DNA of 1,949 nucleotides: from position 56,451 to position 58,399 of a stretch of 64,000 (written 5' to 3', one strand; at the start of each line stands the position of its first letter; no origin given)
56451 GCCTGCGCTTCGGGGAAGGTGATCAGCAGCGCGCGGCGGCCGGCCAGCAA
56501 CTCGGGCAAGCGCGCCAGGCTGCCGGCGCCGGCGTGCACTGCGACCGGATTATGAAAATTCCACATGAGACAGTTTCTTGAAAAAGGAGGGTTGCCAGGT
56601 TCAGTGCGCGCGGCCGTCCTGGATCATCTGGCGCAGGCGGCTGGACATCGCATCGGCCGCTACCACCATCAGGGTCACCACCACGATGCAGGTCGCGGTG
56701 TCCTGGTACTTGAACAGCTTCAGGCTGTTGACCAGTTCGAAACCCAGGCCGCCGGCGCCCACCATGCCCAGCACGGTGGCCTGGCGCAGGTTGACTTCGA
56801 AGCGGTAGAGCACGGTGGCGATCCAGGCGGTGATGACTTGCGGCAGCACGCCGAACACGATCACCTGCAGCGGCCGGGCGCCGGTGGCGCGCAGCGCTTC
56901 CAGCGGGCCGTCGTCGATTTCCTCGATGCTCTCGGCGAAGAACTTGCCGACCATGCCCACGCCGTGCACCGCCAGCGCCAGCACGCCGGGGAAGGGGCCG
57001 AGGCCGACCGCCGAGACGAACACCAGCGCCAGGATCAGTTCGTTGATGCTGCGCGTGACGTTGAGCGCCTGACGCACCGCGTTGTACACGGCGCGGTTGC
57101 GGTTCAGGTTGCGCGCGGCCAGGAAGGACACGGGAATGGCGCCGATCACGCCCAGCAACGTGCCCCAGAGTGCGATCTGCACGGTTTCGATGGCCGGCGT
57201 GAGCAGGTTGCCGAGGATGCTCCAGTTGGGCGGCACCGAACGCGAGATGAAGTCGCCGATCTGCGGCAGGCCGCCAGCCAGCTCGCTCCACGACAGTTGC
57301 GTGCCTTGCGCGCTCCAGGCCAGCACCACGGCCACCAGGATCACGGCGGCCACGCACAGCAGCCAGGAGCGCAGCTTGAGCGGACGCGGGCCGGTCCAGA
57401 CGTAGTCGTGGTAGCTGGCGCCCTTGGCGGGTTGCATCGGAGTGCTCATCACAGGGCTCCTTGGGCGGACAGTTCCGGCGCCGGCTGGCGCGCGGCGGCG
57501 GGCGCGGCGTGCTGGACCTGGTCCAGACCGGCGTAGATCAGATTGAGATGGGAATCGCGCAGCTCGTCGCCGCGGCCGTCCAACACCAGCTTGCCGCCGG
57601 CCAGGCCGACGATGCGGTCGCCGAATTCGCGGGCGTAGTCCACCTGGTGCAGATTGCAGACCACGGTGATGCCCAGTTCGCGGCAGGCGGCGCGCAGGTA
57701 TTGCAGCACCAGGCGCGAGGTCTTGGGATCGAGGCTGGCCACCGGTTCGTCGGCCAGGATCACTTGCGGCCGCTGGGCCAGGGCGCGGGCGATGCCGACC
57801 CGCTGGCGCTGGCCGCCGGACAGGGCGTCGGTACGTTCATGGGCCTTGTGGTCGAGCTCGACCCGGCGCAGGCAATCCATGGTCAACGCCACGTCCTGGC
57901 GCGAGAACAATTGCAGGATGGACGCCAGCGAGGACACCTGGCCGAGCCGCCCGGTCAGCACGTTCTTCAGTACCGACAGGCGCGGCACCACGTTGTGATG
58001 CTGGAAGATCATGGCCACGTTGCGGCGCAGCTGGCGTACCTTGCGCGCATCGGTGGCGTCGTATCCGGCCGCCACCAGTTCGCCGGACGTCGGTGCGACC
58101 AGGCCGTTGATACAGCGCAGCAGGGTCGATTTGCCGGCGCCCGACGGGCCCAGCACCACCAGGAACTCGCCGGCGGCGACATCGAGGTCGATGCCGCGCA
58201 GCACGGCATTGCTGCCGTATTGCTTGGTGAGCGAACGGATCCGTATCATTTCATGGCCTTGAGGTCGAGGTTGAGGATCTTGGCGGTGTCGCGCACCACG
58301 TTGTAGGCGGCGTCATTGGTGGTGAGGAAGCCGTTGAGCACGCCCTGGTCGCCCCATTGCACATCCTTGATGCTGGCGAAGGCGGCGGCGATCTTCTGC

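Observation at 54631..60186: phnDCE, iron ADH and phnX without phnW: candidate 2-hydroxyethylphosphonate catabolic operon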

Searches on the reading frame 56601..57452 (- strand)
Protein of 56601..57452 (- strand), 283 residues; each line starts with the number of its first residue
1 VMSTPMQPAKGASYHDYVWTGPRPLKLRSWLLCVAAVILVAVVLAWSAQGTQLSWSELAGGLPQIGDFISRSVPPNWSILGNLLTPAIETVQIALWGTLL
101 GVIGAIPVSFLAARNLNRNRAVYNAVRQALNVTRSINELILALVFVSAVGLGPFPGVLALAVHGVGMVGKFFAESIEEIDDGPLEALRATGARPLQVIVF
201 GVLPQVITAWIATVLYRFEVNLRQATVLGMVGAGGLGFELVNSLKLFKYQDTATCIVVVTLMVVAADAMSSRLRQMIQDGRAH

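Call 4: search_protein_families(library=ncbifam, proteins=[window:56601-57452:-], max_evalue=0.00001)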
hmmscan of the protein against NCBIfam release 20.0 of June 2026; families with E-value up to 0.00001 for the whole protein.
window:56601-57452:- (283 aa): 3 families
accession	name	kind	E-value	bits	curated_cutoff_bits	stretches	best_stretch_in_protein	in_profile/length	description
TIGR01097.1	PhnE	equivalog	2.5e-90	302.4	216.7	1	32-277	6-251/252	phosphonate ABC transporter, permease protein PhnE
NF008049.0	PRK10782.1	subfamily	3.3e-09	36.8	212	1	86-264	12-199/217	methionine ABC transporter permease MetI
TIGR03416.1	ABC_choXWV_perm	equivalog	1.9e-08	34.1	363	1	85-261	86-261/267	choline ABC transporter permease subunit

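Call 5: search_protein_families(library=pfam, proteins=[window:56601-57452:-], max_evalue=0.00001)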
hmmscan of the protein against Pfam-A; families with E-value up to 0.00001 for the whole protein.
window:56601-57452:- (283 aa): 1 family
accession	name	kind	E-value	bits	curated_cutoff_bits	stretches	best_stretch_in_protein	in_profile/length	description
PF00528.27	BPD_transp_1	-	3.7e-22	79.4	26.4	1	105-275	1-176/184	Binding-protein-dependent transport system inner membrane component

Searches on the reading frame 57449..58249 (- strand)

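Call 4: search_protein_families(library=ncbifam, proteins=[window:57449-58249:-], max_evalue=0.00001)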
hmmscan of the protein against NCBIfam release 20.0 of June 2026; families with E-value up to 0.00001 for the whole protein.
window:57449-58249:- (266 aa): 184 families (the best 25 are shown)
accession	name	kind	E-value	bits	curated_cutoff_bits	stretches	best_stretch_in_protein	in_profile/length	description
TIGR02315.1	ABC_phnC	equivalog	1.2e-92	309.7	266.1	1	1-239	1-242/243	phosphonate ABC transporter ATP-binding protein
NF007438.0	PRK09984.1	equivalog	6.6e-62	209.1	365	1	1-252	4-262/262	phosphonate ABC transporter ATP-binding protein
NF007027.0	PRK09493.1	equivalog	1.5e-53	181.7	379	1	1-232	1-225/240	glutamine ABC transporter ATP-binding protein GlnQ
NF008338.0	PRK11124.1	equivalog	3.1e-48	164.4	369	1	2-229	3-227/242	arginine ABC transporter ATP-binding protein ArtP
NF008428.0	PRK11264.1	equivalog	7.5e-48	162.9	406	1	1-229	3-230/250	L-cystine ABC transporter ATP-binding protein TcyN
NF006987.0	PRK09452.1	equivalog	1.5e-47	162.1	482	1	1-240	17-245/378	spermidine/putrescine ABC transporter ATP-binding protein PotA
NF043075.1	MMSYN1_0197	equivalog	8.8e-45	153.1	550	1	1-226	2-216/341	spermidine/putrescine ABC transporter ATP-binding protein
TIGR02673.1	FtsE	equivalog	1.5e-44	152.2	264.85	1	1-219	1-213/214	cell division ATP-binding protein FtsE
TIGR02982.1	heterocyst_DevA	subfamily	3.3e-44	151.1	295.8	1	2-221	2-219/220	ABC exporter ATP-binding subunit, DevA family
TIGR03873.1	F420-0_ABC_ATP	hypoth_equivalog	3.4e-44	151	372.4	1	2-229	2-223/256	putative F420-0 ABC transporter ATP-binding protein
TIGR00968.1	3a0106s01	subfamily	3.9e-44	150.9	342.75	1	2-233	1-221/237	sulfate ABC transporter ATP-binding protein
TIGR03005.1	ectoine_ehuA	equivalog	6.4e-44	150.1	345.4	1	2-230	1-234/252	ectoine/hydroxyectoine ABC transporter ATP-binding protein EhuA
TIGR03265.1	PhnT2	equivalog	2.1e-43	148.9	457.7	1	2-226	5-218/353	putative 2-aminoethylphosphonate ABC transporter ATP-binding protein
TIGR01186.1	proV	subfamily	2.3e-43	148.7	326.6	1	11-230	3-217/363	betaine/proline/choline family ABC transporter ATP-binding protein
NF010068.0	PRK13548.1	equivalog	1.1e-42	146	261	1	1-247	5-248/261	heme ABC transporter ATP-binding protein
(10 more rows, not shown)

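Call 5: search_protein_families(library=pfam, proteins=[window:57449-58249:-], max_evalue=0.00001)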
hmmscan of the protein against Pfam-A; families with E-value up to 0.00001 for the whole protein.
window:57449-58249:- (266 aa): 2 families
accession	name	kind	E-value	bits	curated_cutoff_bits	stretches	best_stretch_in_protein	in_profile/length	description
PF00005.33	ABC_tran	-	5.6e-35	121.4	25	1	17-171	1-137/137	ABC transporter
PF13304.12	AAA_21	-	1.2e-06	29.2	27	0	29-50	1-22/304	AAA domain, putative AbiEii toxin, Type IV TA system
